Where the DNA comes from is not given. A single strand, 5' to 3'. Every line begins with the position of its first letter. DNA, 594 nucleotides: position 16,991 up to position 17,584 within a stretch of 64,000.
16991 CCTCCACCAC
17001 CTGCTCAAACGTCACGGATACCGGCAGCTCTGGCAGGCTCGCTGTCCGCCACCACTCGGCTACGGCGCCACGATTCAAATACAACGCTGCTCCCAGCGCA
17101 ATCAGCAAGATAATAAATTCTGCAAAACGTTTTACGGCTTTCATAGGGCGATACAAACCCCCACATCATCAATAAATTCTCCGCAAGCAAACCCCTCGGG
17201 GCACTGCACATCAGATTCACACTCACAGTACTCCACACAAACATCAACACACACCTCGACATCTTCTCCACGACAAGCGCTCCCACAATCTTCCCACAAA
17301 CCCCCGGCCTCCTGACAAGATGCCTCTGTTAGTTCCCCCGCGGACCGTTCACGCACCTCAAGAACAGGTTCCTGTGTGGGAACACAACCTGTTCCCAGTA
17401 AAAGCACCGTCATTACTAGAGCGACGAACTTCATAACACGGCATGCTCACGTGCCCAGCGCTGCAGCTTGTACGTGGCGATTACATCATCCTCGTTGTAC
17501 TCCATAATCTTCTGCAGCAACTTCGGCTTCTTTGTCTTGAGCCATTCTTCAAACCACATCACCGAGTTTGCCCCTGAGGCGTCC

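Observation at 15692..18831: Operon coupling a TM0106/Cas4-like RecB nuclease with an acidic Cys-rich lipoprotein, a C39-like peptidase and a membrane protein, immediately upstream of xseAB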

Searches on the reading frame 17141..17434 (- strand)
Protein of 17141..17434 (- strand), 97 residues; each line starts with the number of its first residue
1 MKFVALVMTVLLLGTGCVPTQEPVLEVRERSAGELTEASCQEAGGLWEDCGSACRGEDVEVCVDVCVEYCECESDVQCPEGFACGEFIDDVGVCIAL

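Call 3: search_protein_families(library=pfam, proteins=[window:17141-17434:-], max_evalue=0.01)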
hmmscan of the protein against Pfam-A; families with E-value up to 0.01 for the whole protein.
window:17141-17434:- (97 aa): 0 families

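Call 4: search_protein_families(library=ncbifam, proteins=[window:17141-17434:-], max_evalue=0.01)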
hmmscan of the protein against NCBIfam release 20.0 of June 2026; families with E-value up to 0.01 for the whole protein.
window:17141-17434:- (97 aa): 0 families

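Call 8: find_encoding_contigs(protein=window:17141-17434:-, flank=10000, max_places=10)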
Protein window:17141-17434:- (97 aa): 2 contigs read that carry it; 1 place shown.
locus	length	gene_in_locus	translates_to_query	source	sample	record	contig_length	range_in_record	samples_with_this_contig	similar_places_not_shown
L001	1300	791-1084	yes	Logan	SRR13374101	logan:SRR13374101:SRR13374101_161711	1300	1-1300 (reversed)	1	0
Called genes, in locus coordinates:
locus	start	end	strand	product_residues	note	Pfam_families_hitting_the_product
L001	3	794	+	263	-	?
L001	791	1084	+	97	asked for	-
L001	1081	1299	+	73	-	?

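Call 9: find_homologous_proteins(query=window:17141-17434:-, max_evalue=0.01)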
Query window:17141-17434:- (97 aa): 10 proteins with E <= 0.01 among 11 candidates.
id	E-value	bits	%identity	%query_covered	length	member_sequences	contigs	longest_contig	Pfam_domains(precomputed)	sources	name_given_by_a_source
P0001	1.5e-51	191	91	100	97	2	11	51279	-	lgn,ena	-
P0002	3.8e-19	87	55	78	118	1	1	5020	-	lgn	-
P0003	4.3e-19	86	51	80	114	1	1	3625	-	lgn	-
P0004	1.0e-18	85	64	63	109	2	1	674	-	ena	-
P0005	2.7e-18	84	59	63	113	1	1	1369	-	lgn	-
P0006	5.7e-18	83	62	63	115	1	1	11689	-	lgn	-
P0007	9.3e-18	82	68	57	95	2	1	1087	-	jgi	-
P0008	2.2e-17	81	61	70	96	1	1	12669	-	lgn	-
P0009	3.2e-16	77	55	66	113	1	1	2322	-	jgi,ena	-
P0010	2.2e-14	71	54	76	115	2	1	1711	-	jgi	-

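Call 10: find_encoding_contigs(protein=P0001, flank=10000, max_places=4)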
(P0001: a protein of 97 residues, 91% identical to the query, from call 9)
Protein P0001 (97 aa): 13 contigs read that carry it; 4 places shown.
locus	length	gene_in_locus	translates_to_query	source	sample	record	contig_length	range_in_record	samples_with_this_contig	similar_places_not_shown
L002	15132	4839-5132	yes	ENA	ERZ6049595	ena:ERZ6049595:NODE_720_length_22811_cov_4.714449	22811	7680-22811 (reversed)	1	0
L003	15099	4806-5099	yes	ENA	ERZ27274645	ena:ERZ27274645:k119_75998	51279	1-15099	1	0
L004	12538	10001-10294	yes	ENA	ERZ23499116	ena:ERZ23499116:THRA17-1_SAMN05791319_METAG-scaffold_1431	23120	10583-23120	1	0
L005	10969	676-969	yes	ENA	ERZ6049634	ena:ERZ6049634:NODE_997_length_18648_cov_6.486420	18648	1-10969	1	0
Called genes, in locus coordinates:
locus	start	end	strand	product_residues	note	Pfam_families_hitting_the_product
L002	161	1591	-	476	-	-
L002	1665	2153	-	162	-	-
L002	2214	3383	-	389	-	-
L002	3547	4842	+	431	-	PF13482:RNase_H_2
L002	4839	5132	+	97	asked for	-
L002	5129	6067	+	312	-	PF13529:Peptidase_C39_2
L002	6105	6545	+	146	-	PF11158:DUF2938 (weak)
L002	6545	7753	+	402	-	PF13742:tRNA_anti_2, PF01336:tRNA_anti-codon (weak), PF02601:Exonuc_VII_L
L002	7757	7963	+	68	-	PF02609:Exonuc_VII_S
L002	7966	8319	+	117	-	PF04020:Phage_holin_4_2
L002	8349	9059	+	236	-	PF00696:AA_kinase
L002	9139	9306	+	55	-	-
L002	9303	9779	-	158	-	-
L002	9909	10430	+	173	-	PF00466:Ribosomal_L10, PF27436:RL10_C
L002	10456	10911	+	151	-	PF16320:Ribosomal_L12_N, PF00542:Ribosomal_L12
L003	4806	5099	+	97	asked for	-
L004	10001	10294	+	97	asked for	-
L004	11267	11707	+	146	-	PF11158:DUF2938 (weak)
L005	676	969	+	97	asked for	-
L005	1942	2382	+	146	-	PF11158:DUF2938 (weak)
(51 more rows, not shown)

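Call 11: find_encoding_contigs(protein=P0006, flank=10000, max_places=3)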
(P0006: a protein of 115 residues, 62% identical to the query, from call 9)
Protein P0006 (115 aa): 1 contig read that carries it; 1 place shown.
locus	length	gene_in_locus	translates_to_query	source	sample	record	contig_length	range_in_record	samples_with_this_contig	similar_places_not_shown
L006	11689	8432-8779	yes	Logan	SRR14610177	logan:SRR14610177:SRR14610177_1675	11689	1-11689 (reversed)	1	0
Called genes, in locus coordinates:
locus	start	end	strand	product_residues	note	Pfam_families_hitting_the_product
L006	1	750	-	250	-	?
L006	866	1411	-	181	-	PF13489:Methyltransf_23, PF08242:Methyltransf_12 (faint)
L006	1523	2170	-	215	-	-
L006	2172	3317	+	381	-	PF00438:S-AdoMet_synt_N, PF02772:S-AdoMet_synt_M, PF02773:S-AdoMet_synt_C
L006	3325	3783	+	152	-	-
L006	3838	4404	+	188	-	PF07382:HC2 (weak)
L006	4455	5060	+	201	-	PF00160:Pro_isomerase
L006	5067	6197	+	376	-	PF13200:DUF4015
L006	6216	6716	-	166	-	-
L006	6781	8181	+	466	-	PF01930:Cas_Cas4 (weak), PF13482:RNase_H_2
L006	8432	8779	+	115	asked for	-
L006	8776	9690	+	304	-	PF13529:Peptidase_C39_2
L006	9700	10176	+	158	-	PF11158:DUF2938 (weak)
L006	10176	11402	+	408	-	PF13742:tRNA_anti_2, PF01336:tRNA_anti-codon (weak), PF02601:Exonuc_VII_L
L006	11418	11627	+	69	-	PF02609:Exonuc_VII_S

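Call 12: find_encoding_contigs(protein=P0008, flank=10000, max_places=3)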
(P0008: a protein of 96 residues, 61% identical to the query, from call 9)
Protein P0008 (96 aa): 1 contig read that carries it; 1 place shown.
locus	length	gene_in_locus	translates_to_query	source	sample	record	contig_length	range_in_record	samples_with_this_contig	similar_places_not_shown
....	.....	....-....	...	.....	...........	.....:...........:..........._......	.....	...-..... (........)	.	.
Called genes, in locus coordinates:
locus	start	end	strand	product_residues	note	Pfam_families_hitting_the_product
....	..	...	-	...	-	-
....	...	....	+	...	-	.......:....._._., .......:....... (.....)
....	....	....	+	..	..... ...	-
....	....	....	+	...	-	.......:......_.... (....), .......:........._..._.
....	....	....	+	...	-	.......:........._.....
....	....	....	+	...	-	-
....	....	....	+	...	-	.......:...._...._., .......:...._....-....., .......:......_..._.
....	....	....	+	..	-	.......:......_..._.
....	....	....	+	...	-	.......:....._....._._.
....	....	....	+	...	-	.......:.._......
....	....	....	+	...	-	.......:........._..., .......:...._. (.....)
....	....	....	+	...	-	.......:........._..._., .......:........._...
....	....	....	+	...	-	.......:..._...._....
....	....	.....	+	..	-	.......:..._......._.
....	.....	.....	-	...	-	-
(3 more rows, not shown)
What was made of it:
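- On DUF2938 (PF11158): Relatives are flagged 'weak' in precomputed hits (calls 10-12).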

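Call 15: find_encoding_contigs(protein=P0002, flank=10000, max_places=2)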
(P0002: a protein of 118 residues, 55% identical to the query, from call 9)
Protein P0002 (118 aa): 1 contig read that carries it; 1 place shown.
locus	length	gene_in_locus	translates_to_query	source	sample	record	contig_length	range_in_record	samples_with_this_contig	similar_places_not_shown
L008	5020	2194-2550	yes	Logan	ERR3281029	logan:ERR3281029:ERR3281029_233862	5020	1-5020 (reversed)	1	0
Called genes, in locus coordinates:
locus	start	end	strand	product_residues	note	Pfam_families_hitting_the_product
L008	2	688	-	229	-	?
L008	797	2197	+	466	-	PF01930:Cas_Cas4 (weak), PF13482:RNase_H_2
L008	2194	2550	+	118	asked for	-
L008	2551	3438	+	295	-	PF13529:Peptidase_C39_2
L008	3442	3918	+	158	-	PF11158:DUF2938 (weak)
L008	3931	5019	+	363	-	?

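Call 16: find_encoding_contigs(protein=P0003, flank=10000, max_places=2)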
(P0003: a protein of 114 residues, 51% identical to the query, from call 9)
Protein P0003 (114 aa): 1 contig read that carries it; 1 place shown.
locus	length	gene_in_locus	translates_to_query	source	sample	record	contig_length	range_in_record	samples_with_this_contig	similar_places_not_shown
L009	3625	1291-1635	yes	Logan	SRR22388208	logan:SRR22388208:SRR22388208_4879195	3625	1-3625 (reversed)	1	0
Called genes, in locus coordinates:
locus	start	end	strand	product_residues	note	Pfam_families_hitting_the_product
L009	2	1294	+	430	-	?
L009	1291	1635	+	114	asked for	-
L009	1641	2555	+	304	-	PF13529:Peptidase_C39_2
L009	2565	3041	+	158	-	PF11158:DUF2938 (weak)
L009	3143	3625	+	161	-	?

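Call 17: find_encoding_contigs(protein=P0009, flank=10000, max_places=2)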
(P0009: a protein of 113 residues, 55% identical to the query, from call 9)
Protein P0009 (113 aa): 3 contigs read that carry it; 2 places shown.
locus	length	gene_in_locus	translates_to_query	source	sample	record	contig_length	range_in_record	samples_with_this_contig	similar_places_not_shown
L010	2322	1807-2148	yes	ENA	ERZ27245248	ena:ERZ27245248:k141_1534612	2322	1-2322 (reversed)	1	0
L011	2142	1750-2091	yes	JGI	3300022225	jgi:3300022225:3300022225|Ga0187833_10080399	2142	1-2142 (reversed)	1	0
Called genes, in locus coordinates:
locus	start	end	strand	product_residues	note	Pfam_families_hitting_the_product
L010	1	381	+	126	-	?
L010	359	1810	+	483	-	PF13482:RNase_H_2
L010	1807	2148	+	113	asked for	-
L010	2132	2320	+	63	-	?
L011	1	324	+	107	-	?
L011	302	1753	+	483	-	PF13482:RNase_H_2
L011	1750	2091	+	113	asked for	-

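Call 26: search_protein_families(library=pfam, alignment_id=A1, max_evalue=10)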
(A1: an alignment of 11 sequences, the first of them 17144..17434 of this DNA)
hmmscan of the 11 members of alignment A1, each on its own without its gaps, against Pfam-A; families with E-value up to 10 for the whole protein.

A. member 1, window:17144-17434:- (97 aa): 0 families

B. families by the number of members that match (of 11 scanned): 12 families
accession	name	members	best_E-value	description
PF10717.14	ODV-E18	1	0.0002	Occlusion-derived virus envelope protein ODV-E18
PF17359.7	DUF5385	1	0.0071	Family of unknown function (DUF5385)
PF11021.13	DUF2613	1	0.012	Protein of unknown function (DUF2613)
PF00558.24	Vpu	1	0.017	Vpu protein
PF02950.22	Conotoxin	1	0.027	Conotoxin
PF15820.10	ECSCR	1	0.071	Endothelial cell-specific chemotaxis regulator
PF04999.18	FtsL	1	0.1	Cell division protein FtsL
PF07172.16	GRP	1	0.1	Glycine rich protein family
PF18266.8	Ncstrn_small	1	0.16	Nicastrin small lobe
PF01826.23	TIL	1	0.16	Trypsin Inhibitor like cysteine rich domain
PF02706.20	Wzz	1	0.2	Chain length determinant protein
PF15762.10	DUF4691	1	0.23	Domain of unknown function (DUF4691)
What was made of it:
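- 17141..17434 (-): Small acidic exported Cys-rich protein, 97 aa. Lipobox signal (Cys17) followed by a 10-Cys domain: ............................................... No Pfam or NCBIfam hit (calls 3, 4, 26).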

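Call 27: search_solved_structures(query=A1, max_evalue=10, show_alignments=3)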
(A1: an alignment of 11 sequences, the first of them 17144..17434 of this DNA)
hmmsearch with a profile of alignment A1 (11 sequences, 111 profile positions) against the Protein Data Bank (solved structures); distinct sequences matched with E-value up to 10: 3.
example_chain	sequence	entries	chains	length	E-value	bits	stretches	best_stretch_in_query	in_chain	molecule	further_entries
3qkc_B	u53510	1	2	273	0.38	14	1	44-71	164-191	Geranyl diphosphate synthase small subunit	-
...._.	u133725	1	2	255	0.42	13.9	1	53-80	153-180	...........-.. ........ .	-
7uwk_C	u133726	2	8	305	0.57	13.4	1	53-80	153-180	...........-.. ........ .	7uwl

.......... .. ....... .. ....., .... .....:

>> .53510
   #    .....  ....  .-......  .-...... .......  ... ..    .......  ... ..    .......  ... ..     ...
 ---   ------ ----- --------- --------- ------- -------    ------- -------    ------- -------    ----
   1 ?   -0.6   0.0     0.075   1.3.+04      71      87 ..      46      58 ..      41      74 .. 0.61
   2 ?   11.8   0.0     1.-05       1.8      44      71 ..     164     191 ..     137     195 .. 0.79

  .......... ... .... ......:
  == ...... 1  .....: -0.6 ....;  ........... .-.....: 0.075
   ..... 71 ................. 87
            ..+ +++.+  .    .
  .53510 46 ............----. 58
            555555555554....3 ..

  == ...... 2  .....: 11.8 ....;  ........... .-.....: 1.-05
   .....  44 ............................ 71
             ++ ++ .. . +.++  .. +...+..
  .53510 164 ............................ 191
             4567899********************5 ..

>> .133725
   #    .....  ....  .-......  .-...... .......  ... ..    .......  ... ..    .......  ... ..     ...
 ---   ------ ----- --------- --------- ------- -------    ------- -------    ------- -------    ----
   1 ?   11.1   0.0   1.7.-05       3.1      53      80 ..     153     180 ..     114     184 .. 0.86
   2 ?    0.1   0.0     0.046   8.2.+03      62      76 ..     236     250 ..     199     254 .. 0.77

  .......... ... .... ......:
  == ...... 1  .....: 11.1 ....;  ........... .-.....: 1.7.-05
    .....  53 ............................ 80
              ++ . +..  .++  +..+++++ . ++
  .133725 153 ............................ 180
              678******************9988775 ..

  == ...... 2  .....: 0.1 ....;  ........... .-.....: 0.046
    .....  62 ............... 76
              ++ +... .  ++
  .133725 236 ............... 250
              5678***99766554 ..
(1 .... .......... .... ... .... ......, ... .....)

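Call 34: predict_structure(alignment_id=A1)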
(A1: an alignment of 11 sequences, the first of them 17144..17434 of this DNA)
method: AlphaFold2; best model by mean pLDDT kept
length: 97 residues; sequences in the alignment: 11
mean_pLDDT: 57.5   pTM: 0.37
mean pLDDT of the five models: 57.5, 53.4, 51.8, 51.4, 49.4
residues with pLDDT >= 90: 0; 70-90: 18; 50-70: 51; < 50: 28
segments of 3 or more residues with pLDDT < 50: 23-32, 55-67
pLDDT, mean of each block of 10 residues (from residue 1): 53 53 47 57 57 47 47 75 73 70
secondary structure, 60 per line:
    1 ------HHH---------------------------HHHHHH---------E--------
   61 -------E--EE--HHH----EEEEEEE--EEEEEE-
elements in order: H37-42 E82-88 E91-96
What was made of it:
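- The AF2 model of the Cys-rich protein was poor (pLDDT 57.5, call 34).
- Tried and rejected: AF2 model of the Cys-rich protein. pLDDT was 57.5 (call 34).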

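Call 69: fold_search(model_id=the predicted structure, library=pdb)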
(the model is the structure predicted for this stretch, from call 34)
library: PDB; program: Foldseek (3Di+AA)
matches with E <= 10: 37; with E <= 0.001: 0
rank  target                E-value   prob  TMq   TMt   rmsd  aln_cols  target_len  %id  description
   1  1imt_MODEL_1_A        3.8e-01  0.63  0.23  0.28   2.7        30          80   37  MAMBA INTESTINAL TOXIN 1, NMR, 39 STRUCTURES (released 1999-04-20)
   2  1h9h_I                9.8e-01  0.72  0.23  0.68   2.5        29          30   28  COMPLEX OF EETI-II WITH PORCINE TRYPSIN (released 2004-07-26)
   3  1w7z_A                9.8e-01  0.72  0.23  0.67   2.5        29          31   28  Crystal structure of the free (uncomplexed) Ecballium elaterium trypsin inhibitor (EETI-II) (released 2005-11-01)
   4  1h9i_I                2.2e+00  0.38  0.23  0.66   2.3        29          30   21  COMPLEX OF EETI-II MUTANT WITH PORCINE TRYPSIN (released 2004-07-26)
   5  6atu_A                2.4e+00  0.18  0.20  0.36   3.2        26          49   31  Exploring Cystine Dense Peptide Space to Open a Unique Molecular Toolbox (released 2018-02-28)
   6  8uwf_MODEL_1_A        2.6e+00  0.16  0.20  0.42   2.3        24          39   25  NMR structure of the funnel-web spider toxin Hc3a (released 2024-03-13)
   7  7rz3_MODEL_1_A        2.8e+00  0.07  0.23  0.27   8.9        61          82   21  The solution structure of remipede double-ICK toxin phi-Xibalbin3-Xt3a (released 2022-08-31)
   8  3ngg_B                3.4e+00  0.14  0.22  0.38   2.6        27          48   22  X-ray Structure of Omwaprin (released 2010-09-08)
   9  3s8v_X                4.8e+00  0.23  0.25  0.33   1.8        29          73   17  Crystal structure of LRP6-Dkk1 complex (released 2011-10-26)
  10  4fz0_N                4.8e+00  0.12  0.19  0.45   2.5        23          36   26  Crystal structure of acid-sensing ion channel in complex with psalmotoxin 1 at low pH (released 2012-08-01)
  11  3s3x_D                4.8e+00  0.12  0.19  0.44   2.5        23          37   26  Structure of chicken acid-sensing ion channel 1 AT 3.0 A resolution in complex with psalmotoxin (released 2012-05-23)
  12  9x05_A                4.8e+00  0.02  0.19  0.15   6.4        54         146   13  IL-33 and Itepekimab fab and Tozorakimab fab ternary complex structure (released 2026-03-18)
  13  4fz0_O                5.1e+00  0.11  0.19  0.43   2.5        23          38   26  Crystal structure of acid-sensing ion channel in complex with psalmotoxin 1 at low pH (released 2012-08-01)
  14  8raw_B                5.1e+00  0.06  0.22  0.04   5.7        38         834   13  The crystal structure of DNA-bound human MutSbeta (MSH2/MSH3_G901D) in the canonical mismatch bound conformation with  (released 2025-06-11)
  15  2ahn                  5.5e+00  0.02  0.14  0.08   6.9        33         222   18  High resolution structure of a cherry allergen Pru av 2 (released 2006-10-10)
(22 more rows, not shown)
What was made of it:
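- Tried and rejected: Foldseek gave nothing at E 0.001 or better, and the best hits were cystine-knot mini-proteins at E 0.38-1 (call 69).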

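Call 71: search_protein_families(library=padloc, proteins=[window:17144-17434:-], max_evalue=0.01)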
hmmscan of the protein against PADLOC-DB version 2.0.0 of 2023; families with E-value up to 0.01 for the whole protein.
window:17144-17434:- (97 aa): 0 families

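Call 72: search_protein_families(library=phrogs, proteins=[window:17144-17434:-], max_evalue=0.001)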
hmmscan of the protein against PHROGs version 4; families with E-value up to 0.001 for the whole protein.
window:17144-17434:- (97 aa): 0 families
